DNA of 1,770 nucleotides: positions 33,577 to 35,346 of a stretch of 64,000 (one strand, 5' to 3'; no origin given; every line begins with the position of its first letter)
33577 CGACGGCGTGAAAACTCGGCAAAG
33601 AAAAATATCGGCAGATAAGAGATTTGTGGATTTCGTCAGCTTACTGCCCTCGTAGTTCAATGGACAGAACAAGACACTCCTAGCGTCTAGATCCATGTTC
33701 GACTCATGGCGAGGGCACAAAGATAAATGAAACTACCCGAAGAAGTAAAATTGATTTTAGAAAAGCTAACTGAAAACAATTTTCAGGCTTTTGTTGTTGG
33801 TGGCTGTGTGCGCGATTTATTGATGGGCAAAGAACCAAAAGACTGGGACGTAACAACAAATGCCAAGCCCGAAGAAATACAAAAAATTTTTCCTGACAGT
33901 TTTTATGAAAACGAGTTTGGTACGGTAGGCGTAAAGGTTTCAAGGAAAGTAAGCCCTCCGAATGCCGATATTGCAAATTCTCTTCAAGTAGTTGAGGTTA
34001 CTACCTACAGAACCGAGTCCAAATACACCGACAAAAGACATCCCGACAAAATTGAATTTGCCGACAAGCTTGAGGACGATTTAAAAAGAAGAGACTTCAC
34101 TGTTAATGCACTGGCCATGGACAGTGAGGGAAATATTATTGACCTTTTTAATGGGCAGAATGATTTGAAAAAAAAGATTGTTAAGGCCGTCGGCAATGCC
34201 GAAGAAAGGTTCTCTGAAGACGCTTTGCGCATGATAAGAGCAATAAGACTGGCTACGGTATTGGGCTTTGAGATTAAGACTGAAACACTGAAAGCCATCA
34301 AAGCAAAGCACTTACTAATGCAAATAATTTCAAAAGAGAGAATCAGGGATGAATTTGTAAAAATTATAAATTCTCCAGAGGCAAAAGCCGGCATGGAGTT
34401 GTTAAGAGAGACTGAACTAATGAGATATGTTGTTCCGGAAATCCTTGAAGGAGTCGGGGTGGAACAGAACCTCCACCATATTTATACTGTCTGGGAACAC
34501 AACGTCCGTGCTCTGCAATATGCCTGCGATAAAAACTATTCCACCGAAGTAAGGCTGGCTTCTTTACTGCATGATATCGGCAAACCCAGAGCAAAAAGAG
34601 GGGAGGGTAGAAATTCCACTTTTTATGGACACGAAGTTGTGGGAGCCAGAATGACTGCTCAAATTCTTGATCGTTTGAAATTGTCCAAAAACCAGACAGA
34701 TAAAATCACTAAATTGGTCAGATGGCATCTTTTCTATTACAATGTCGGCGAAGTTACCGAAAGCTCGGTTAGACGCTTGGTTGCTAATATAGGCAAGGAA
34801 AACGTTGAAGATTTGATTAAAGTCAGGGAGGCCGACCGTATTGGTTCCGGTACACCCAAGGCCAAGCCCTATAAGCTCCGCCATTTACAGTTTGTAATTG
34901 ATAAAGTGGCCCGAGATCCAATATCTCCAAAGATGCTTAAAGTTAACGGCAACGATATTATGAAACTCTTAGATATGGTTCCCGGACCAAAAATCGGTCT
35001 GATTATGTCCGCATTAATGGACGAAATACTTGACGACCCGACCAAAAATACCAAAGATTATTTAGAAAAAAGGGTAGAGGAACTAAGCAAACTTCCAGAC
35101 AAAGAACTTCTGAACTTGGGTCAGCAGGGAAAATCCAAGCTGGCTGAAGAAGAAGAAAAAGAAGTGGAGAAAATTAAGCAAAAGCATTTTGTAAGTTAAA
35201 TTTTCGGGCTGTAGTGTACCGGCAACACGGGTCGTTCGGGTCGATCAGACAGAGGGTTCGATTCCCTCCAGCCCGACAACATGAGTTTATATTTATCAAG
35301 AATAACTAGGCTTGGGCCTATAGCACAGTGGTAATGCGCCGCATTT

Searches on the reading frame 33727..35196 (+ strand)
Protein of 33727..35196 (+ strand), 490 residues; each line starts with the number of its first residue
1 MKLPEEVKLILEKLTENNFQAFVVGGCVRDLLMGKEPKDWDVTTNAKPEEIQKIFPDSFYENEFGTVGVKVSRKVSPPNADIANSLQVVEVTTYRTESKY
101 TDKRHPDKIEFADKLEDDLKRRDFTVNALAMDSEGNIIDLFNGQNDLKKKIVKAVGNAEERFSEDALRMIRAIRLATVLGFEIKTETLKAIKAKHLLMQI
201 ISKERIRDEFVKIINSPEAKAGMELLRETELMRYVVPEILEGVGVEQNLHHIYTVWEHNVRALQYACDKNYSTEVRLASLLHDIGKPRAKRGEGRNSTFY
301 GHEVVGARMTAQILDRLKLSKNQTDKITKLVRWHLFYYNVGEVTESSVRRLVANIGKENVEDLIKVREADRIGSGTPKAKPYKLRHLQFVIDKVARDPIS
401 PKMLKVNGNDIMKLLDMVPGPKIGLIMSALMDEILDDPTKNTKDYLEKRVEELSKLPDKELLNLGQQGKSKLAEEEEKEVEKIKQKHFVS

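Call 52: search_protein_families(library=pfam, proteins=[window:33727-35196:+])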
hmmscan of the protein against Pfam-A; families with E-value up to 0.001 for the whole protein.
window:33727-35196:+ (490 aa): 4 families
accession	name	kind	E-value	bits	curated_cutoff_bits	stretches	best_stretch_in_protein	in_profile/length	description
PF01743.26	PolyA_pol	-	6e-38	130.5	23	1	21-152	1-125/126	Poly A polymerase head domain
PF12627.12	PolyA_pol_RNAbd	-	4e-19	68.6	22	1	180-239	1-60/64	Probable RNA and SrmB- binding site of polymerase A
PF01966.28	HD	-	2.8e-10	40.9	22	1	256-347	2-93/116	HD domain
PF13735.12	tRNA_NucTran2_2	-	8.6e-09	36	27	1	311-448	25-147/149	tRNA nucleotidyltransferase domain 2 putative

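Call 78: find_homologous_proteins(query=window:33727-35196:+, max_evalue=1e-30)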
Query window:33727-35196:+ (490 aa): 8000 proteins with E <= 1e-30 among 8000 candidates; the best 120 are listed.
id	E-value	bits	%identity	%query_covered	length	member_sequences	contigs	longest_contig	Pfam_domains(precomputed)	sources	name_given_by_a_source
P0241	0.0e+0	1078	100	100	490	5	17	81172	PF01743.27,PF12627.13,PF01966.29,PF13735.13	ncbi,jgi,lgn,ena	ncbi:MAG TPA: HD domain-containing protein [Candidatus Paceibacterota bacterium]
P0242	5.9e-257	871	78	100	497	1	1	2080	PF01743.27,PF12627.13,PF01966.29,PF13735.13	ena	-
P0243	6.7e-257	871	79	100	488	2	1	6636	PF01743.27,PF12627.13,PF01966.29,PF13735.13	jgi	-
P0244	4.6e-249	845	77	97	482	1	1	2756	PF01743.27,PF12627.13,PF01966.29,PF13735.13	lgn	-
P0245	3.4e-243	826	75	100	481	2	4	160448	PF01743.27,PF12627.13,PF01966.29,PF13735.13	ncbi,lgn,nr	ncbi:MAG: HD domain-containing protein [Candidatus Yanofskybacteria bacterium]|nr:HD domain-containi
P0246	6.5e-243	825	74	100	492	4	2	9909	PF01743.27,PF12627.13,PF01966.29,PF13735.13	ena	-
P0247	1.6e-238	810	74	100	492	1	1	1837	PF01743.27,PF12627.13,PF01966.29,PF13735.13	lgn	-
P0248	6.2e-237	805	72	100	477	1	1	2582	PF01743.27,PF12627.13,PF01966.29,PF13735.13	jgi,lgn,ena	-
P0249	1.1e-235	801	74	100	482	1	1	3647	PF01743.27,PF12627.13,PF01966.29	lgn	-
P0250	3.1e-235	799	71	97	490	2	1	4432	PF01743.27,PF12627.13,PF01966.29,PF13735.13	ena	-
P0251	3.8e-235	799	73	100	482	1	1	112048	PF01743.27,PF12627.13,PF01966.29,PF13735.13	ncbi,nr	ncbi:MAG: HD domain-containing protein [bacterium]|nr:HD domain-containing protein [bacterium]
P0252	3.0e-234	796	72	100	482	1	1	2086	PF01743.27,PF12627.13,PF01966.29,PF13735.13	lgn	-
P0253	4.5e-234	796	73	100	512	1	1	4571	PF01743.27,PF12627.13,PF01966.29,PF13735.13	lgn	-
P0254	2.9e-233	793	72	100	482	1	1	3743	PF01743.27,PF12627.13,PF01966.29,PF13735.13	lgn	-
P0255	5.2e-233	792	72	100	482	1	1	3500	PF01743.27,PF12627.13,PF01966.29,PF13735.13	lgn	-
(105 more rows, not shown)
